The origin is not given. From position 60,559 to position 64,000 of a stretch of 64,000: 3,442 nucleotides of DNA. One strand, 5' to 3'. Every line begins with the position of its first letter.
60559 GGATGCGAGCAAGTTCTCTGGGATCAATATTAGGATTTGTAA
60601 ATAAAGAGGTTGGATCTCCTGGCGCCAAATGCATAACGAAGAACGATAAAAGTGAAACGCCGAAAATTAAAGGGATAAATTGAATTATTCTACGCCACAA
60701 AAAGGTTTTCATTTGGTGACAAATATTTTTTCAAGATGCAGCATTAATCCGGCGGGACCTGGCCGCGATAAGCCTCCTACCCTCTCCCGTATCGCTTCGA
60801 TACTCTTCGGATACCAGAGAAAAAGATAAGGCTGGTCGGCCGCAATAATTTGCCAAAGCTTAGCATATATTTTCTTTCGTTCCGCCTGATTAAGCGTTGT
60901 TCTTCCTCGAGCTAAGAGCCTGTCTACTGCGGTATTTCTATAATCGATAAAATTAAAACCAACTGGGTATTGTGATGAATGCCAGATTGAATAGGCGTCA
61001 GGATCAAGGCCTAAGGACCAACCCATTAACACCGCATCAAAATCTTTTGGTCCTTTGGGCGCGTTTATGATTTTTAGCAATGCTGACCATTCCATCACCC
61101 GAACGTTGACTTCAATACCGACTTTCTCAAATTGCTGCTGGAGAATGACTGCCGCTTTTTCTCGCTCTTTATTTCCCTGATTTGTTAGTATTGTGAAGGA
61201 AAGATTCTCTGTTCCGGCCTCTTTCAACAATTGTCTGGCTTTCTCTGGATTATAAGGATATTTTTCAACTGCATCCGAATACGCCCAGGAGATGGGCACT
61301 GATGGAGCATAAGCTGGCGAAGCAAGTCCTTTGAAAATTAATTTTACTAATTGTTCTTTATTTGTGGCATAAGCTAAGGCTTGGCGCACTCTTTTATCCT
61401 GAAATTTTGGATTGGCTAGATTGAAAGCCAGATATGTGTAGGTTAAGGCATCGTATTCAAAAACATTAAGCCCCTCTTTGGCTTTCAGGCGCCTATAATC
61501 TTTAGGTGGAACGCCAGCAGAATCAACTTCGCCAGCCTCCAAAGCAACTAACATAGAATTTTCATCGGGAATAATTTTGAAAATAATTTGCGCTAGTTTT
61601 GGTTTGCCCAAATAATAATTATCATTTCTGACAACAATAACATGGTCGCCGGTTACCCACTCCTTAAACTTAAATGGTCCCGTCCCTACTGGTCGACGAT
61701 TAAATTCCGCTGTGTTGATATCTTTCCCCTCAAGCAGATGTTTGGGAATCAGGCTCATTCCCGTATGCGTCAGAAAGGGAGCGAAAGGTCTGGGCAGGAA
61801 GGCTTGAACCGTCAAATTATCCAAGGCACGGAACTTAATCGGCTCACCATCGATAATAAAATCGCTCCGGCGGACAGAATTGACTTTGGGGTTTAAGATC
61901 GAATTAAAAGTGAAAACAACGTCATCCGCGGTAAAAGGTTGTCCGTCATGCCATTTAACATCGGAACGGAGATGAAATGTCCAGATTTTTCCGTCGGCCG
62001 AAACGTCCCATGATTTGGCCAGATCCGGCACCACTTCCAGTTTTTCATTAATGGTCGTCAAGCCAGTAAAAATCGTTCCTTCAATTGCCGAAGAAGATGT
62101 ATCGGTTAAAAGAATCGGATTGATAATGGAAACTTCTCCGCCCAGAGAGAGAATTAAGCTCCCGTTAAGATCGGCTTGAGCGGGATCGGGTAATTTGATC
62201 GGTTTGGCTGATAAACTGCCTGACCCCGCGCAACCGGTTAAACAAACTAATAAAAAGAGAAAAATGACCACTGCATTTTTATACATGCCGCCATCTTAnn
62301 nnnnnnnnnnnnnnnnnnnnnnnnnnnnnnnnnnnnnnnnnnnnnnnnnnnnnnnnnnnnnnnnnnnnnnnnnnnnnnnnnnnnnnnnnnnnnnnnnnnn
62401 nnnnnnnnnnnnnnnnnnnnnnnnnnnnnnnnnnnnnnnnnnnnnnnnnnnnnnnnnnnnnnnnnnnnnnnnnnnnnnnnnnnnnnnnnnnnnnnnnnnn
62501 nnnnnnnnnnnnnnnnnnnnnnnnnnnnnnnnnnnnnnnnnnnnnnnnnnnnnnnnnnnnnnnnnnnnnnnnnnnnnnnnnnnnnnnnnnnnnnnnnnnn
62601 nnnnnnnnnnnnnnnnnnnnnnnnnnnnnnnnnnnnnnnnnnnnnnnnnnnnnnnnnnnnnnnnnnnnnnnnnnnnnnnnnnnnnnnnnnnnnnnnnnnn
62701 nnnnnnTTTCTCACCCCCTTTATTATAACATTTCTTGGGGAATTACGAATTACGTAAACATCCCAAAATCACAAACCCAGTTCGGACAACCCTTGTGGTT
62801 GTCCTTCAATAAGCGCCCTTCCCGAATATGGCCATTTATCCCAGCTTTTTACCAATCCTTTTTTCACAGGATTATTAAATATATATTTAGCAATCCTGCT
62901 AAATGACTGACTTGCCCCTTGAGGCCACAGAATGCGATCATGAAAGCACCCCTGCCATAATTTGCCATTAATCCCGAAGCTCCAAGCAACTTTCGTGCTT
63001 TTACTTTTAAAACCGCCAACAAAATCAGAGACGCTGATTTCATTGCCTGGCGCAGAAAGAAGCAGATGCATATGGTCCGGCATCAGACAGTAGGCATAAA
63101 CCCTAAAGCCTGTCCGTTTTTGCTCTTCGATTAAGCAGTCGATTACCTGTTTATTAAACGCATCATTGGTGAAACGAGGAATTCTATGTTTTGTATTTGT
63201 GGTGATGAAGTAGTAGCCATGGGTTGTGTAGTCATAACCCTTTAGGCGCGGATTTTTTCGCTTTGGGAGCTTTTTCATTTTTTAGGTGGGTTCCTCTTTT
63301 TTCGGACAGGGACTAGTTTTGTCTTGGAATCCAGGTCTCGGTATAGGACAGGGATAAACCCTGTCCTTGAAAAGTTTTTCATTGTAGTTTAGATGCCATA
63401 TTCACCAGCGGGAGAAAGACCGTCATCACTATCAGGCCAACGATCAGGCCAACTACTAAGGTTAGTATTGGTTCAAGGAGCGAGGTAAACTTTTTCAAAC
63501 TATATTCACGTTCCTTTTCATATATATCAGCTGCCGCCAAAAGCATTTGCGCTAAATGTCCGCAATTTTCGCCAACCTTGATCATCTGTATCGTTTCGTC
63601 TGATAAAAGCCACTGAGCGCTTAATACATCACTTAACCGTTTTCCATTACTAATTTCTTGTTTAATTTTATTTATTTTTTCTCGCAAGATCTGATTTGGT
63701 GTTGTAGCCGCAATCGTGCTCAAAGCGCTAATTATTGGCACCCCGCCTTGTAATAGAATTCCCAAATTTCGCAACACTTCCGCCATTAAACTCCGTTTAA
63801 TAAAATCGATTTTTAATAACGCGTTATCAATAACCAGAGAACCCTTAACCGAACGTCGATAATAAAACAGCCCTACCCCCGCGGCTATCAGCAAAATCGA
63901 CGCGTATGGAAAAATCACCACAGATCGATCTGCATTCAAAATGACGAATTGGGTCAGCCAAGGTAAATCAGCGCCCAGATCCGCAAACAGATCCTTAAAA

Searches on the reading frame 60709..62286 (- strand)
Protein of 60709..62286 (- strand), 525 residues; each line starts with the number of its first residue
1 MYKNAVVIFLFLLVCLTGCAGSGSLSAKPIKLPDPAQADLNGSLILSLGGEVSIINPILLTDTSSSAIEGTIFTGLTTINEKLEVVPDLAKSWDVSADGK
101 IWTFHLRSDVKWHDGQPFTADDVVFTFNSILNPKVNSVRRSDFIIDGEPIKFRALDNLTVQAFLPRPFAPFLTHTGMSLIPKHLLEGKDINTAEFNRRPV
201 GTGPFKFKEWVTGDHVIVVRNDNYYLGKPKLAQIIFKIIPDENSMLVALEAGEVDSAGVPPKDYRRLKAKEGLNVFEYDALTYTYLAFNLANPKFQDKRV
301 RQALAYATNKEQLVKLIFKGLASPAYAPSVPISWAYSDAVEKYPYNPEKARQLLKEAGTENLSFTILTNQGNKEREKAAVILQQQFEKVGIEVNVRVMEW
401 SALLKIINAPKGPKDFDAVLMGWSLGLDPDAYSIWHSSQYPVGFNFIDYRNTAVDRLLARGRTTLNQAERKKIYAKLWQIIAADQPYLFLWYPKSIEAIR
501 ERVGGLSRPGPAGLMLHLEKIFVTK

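Call 65: search_protein_families(library=pfam, proteins=[window:60709-62286:-], max_evalue=0.00001)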
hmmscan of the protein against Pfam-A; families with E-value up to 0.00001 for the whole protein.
window:60709-62286:- (525 aa): 1 family
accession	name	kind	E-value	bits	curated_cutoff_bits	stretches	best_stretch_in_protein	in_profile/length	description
PF00496.27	SBP_bac_5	-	1.3e-110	370.5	32.4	1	84-436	1-360/368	Bacterial extracellular solute-binding proteins, family 5 Middle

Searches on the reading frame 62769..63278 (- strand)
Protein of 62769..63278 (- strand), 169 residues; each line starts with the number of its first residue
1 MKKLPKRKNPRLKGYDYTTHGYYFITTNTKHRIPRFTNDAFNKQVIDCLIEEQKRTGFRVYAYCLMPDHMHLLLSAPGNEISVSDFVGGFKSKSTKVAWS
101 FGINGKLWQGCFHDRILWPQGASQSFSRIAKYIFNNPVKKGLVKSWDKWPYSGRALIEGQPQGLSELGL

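Call 60: find_encoding_contigs(protein=window:62769-63278:-, flank=10000, max_places=1)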
Protein window:62769-63278:- (169 aa): 1 contig read that carries it; 1 place shown.
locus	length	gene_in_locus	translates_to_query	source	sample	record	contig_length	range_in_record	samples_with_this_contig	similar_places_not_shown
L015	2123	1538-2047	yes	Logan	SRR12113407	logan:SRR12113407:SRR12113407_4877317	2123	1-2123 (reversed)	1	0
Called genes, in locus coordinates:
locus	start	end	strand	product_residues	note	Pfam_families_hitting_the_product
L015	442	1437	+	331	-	PF00482:T2SSF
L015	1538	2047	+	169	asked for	PF01797:Y1_Tnp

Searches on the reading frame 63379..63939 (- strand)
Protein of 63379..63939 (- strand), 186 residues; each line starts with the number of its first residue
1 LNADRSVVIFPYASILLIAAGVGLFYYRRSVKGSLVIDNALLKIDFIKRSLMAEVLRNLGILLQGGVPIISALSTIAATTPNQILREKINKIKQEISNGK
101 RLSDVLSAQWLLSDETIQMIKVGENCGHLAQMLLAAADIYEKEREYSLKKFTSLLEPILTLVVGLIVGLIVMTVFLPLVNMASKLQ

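Call 65: search_protein_families(library=pfam, proteins=[window:63379-63939:-], max_evalue=0.00001)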
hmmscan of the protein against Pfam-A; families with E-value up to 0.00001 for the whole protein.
window:63379-63939:- (186 aa): 1 family
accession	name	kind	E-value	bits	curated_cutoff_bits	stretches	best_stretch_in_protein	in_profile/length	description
PF00482.28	T2SSF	-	1.7e-30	106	25.2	1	56-177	2-125/125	Type II secretion system (T2SS), protein F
